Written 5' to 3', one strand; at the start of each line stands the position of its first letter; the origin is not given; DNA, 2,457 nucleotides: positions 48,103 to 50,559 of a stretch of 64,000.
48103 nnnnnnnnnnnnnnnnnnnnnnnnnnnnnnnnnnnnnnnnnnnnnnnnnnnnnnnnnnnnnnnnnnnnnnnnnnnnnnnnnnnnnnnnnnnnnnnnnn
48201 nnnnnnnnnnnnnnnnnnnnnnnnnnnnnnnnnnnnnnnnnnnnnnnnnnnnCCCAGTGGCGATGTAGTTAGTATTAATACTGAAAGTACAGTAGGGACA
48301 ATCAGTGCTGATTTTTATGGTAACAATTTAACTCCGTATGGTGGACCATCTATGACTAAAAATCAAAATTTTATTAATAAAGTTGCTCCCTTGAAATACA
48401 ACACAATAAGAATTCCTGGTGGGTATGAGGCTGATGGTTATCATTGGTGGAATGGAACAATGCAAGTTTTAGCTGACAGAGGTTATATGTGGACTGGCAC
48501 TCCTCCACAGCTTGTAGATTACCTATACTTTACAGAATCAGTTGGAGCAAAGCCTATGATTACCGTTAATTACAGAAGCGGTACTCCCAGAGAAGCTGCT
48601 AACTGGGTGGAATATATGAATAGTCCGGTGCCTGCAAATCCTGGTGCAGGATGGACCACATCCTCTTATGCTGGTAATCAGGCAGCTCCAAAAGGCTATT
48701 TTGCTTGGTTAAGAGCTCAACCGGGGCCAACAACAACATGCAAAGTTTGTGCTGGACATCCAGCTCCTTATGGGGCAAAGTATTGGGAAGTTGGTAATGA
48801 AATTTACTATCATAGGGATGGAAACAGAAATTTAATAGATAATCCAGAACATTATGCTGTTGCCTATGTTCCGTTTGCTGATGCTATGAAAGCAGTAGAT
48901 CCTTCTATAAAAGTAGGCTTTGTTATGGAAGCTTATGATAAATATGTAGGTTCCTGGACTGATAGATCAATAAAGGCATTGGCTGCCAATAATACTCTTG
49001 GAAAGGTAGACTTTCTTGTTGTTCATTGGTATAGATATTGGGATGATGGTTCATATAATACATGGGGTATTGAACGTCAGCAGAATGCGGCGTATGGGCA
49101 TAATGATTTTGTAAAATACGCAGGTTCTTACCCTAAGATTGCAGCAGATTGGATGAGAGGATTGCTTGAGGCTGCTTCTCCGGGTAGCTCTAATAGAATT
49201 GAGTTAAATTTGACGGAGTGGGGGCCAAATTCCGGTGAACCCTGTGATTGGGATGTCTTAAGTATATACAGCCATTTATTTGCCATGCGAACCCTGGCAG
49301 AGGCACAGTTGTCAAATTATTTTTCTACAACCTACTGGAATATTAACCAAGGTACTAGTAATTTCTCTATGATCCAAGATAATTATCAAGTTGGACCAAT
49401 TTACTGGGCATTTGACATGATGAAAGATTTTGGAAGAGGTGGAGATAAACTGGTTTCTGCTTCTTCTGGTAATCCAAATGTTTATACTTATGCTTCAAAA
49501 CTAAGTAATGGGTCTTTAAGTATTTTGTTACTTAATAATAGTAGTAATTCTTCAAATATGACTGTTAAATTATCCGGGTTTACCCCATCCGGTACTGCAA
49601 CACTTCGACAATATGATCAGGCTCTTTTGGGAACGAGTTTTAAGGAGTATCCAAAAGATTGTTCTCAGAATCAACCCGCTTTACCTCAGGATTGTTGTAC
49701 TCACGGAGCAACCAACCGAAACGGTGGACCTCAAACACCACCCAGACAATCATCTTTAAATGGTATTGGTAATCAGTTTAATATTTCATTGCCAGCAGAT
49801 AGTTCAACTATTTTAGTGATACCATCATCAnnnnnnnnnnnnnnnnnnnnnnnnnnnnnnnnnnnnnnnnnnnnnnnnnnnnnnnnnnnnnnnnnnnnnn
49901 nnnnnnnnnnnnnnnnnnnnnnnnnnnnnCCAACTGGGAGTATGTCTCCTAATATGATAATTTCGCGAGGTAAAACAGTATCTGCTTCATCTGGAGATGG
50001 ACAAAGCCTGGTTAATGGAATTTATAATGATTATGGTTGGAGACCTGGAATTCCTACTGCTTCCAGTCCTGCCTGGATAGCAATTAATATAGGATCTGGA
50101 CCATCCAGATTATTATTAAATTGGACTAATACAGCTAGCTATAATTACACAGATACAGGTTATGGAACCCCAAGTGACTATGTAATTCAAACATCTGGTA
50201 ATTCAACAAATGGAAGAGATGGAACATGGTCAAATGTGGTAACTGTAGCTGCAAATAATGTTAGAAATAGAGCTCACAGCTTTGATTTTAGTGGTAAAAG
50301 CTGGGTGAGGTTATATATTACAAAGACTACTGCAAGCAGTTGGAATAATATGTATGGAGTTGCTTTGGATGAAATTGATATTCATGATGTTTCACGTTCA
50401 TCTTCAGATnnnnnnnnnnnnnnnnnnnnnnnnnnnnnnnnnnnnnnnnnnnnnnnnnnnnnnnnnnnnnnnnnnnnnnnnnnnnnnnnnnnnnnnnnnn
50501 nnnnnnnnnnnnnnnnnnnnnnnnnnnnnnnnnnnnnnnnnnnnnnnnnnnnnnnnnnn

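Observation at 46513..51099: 1,537-aa membrane-anchored enzyme combining two CBM-like repeats, a clan GH-A glycoside hydrolase, a discoidin domain and an SGNH esterase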

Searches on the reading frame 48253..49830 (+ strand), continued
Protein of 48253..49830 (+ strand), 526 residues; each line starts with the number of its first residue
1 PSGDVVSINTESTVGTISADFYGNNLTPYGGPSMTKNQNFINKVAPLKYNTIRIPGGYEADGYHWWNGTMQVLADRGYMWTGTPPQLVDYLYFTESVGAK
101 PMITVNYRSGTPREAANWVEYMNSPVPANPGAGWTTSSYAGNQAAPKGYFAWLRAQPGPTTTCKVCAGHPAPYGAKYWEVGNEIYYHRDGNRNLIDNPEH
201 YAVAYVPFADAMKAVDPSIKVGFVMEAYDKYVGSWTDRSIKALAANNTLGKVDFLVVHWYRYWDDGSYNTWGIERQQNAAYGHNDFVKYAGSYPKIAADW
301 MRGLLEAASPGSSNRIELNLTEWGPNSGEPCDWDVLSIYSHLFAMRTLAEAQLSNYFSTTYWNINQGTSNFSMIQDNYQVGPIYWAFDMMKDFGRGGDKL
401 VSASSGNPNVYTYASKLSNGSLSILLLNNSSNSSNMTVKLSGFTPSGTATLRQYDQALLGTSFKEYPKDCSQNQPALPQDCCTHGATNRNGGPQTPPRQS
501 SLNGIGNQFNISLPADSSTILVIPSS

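Call 60: find_related_loci(query=A1, collection=genome_contigs, flank=3000)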
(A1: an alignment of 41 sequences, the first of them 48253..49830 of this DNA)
Query A1 (526 aa) in genome_contigs; peptide patterns used: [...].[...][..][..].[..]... (x = any residue, [..] = any of these).
600 stretches matched a pattern (row limit reached: there are more); 533 encode a relative of the query (tblastn E <= 1e-3); the best 80 are kept; 80 distinct loci.
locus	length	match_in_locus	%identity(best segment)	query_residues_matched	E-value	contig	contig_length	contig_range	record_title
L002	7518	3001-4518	28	1-523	2e-37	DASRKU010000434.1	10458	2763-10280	MAG TPA_asm: Verrucomicrobiia bacterium isolate SMAG_U10170 k141_411048, whole genome shotgun sequence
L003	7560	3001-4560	26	6-526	1e-36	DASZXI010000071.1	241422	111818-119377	MAG TPA_asm: Candidatus Didemnitutus sp. isolate SMAG_U6179 k141_396147, whole genome shotgun sequence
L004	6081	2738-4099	29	3-456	1e-36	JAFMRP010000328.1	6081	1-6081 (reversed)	MAG: Ktedonobacteraceae bacterium isolate Bacteria.bin_36 NODE_7314_length_6081_cov_0.917282, whole genome shotgun seque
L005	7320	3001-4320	28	6-483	1e-35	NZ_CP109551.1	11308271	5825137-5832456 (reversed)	Streptomyces sp. NBC_01390 chromosome, complete genome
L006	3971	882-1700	32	6-279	2e-35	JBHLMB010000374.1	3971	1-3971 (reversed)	MAG: Promethearchaeota archaeon isolate DZ2M.159 DZ2M.159@110619, whole genome shotgun sequence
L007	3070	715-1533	32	6-279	5e-35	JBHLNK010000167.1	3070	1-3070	MAG: Promethearchaeota archaeon isolate DZ2S.252 DZ2S.252@172066, whole genome shotgun sequence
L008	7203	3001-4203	27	6-446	2e-34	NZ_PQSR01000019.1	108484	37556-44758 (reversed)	Streptomyces sp. Ru72 contig00019, whole genome shotgun sequence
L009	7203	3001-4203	29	51-456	1e-33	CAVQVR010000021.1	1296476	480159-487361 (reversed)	MAG: uncultured Chloroflexia bacterium isolate MFD10064.bin.2.18 genome assembly, contig: contig_906, whole genome shotg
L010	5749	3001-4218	26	6-449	9e-34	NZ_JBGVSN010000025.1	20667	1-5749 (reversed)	Streptomyces sp. AGS-58 NODE_25, whole genome shotgun sequence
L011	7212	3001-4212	27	5-449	2e-33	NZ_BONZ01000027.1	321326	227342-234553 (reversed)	Rugosimonospora africana strain NBRC 104875 sequence027, whole genome shotgun sequence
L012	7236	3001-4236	26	6-456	2e-33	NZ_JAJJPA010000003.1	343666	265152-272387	Kitasatospora humi strain RB6PN24 3, whole genome shotgun sequence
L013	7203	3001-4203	26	6-446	3e-33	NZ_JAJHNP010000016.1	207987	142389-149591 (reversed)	Streptomyces barringtoniae strain JA03 16, whole genome shotgun sequence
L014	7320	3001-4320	27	6-483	7e-33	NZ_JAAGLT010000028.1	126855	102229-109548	Streptomyces sp. SID12488 NODE_28_length_126855_cov_68.2061_ID_55/0, whole genome shotgun sequence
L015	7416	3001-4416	26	6-526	3e-33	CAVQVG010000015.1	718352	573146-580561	MAG: uncultured Actinomycetes bacterium isolate MFD10064.bin.1.15 genome assembly, contig: contig_5877, whole genome sho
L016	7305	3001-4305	25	6-475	4e-33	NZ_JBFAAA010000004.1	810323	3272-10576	Kribbella sp. NPDC023855 NPDC023855_25_H11.ctg-0004, whole genome shotgun sequence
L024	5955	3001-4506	25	6-523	9e-33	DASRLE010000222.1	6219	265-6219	MAG TPA_asm: Candidatus Saccharimonadales bacterium isolate SMAG_U10180 k141_72030, whole genome shotgun sequence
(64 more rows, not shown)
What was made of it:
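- They abound in Streptomyces, Ktedonobacteria and Verrucomicrobia (call 60).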

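Call 63: search_protein_families(library=ncbifam, proteins=[L005:2833-4632:+, L024:2428-4734:+, window:48253-49830:+], max_evalue=1)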
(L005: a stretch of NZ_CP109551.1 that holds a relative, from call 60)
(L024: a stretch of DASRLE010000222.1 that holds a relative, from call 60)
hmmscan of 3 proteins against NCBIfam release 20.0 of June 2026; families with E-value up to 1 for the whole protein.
L005:2833-4632:+ (600 aa): 3 families
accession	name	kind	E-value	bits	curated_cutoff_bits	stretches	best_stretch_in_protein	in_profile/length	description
NF051901.1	ArabsyFurArfAAgro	equivalog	1.2e-11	44.3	625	1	87-302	51-276/502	arabinosylfuranosidase ArfA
NF058582.1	Microco_LAVTG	domain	0.00036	20.6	27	1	560-594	1-34/34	LAVTG motif-containing sortase-dependent surface protein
TIGR01167.1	LPXTG_anchor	domain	0.0046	17.6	15.9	1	561-595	2-34/34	LPXTG cell wall anchor domain-containing protein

L024:2428-4734:+ (769 aa): 1 family
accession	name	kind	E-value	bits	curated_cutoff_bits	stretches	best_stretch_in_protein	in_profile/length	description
NF051901.1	ArabsyFurArfAAgro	equivalog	9.4e-07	28.1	625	2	225-304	54-145/502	arabinosylfuranosidase ArfA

window:48253-49830:+ (526 aa): 1 family
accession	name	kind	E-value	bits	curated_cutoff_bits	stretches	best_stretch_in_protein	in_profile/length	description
NF051901.1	ArabsyFurArfAAgro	equivalog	5.9e-08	32.1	625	2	39-126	52-145/502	arabinosylfuranosidase ArfA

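Call 64: search_protein_families(library=pfam, proteins=[L005:2833-4632:+, L024:2428-4734:+], max_evalue=0.1)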
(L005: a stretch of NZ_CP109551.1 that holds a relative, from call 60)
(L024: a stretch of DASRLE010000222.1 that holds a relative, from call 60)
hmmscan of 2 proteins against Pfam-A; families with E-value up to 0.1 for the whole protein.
L005:2833-4632:+ (600 aa): 2 families
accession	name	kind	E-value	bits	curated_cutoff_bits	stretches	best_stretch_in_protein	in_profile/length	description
PF03662.20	Glyco_hydro_79n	-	0.0017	17.9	23.1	1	150-275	142-248/318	Glycosyl hydrolase family 79, N-terminal domain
PF17707.6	DUF5553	-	0.082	12.8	25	0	252-324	126-194/223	Family of unknown function (DUF5553)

L024:2428-4734:+ (769 aa): 0 families

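Call 74: find_encoding_contigs(protein=P0026, flank=6000, max_places=2)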
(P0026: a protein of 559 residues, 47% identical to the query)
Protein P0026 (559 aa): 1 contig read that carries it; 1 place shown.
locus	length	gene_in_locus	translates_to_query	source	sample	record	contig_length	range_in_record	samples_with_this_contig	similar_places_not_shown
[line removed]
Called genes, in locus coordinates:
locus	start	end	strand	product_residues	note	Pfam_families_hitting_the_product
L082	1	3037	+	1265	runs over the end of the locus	PF00069:Pkinase, PF07714:PK_Tyr_Ser-Thr, PF00498:FHA, PF16697:Yop-YscD_cpl, PF11614:FixG_C (faint)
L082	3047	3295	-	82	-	-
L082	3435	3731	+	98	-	-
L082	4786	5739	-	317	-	PF00561:Abhydrolase_1, PF12146:Hydrolase_4, PF12697:Abhydrolase_6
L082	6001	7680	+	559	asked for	PF22848:ASD1_dom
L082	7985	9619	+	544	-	PF00082:Peptidase_S8, PF05345:He_PIG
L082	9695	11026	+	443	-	PF02881:SRP54_N, PF13401:AAA_22 (weak), PF00448:SRP54, PF02978:SRP_SPB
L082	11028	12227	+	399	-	PF01551:Peptidase_M23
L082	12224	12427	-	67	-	-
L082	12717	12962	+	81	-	PF00037:Fer4 (weak), PF13187:Fer4_9 (faint), PF12838:Fer4_7 (weak)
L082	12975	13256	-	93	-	-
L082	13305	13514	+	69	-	PF02686:GatC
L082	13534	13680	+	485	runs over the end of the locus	PF01425:Amidase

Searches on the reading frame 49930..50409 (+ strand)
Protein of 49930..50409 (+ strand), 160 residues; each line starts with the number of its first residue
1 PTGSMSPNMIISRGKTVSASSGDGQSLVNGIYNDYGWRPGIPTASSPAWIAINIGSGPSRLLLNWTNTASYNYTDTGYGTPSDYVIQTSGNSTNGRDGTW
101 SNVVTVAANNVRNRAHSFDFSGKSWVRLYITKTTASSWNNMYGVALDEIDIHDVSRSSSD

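Call 11: search_protein_families(library=pfam, proteins=[window:49930-50409:+], max_evalue=10)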
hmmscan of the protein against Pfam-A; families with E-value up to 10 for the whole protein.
window:49930-50409:+ (160 aa): 0 families

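Call 12: search_solved_structures(query=window:49930-50409:+, max_evalue=10, show_alignments=2)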
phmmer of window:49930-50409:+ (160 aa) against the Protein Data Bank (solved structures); distinct sequences matched with E-value up to 10: 0.
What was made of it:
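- Closest known: CBM32 / discoidin. Different: The window protein itself gives no Pfam or PDB sequence hit for this domain (calls 11, 12).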
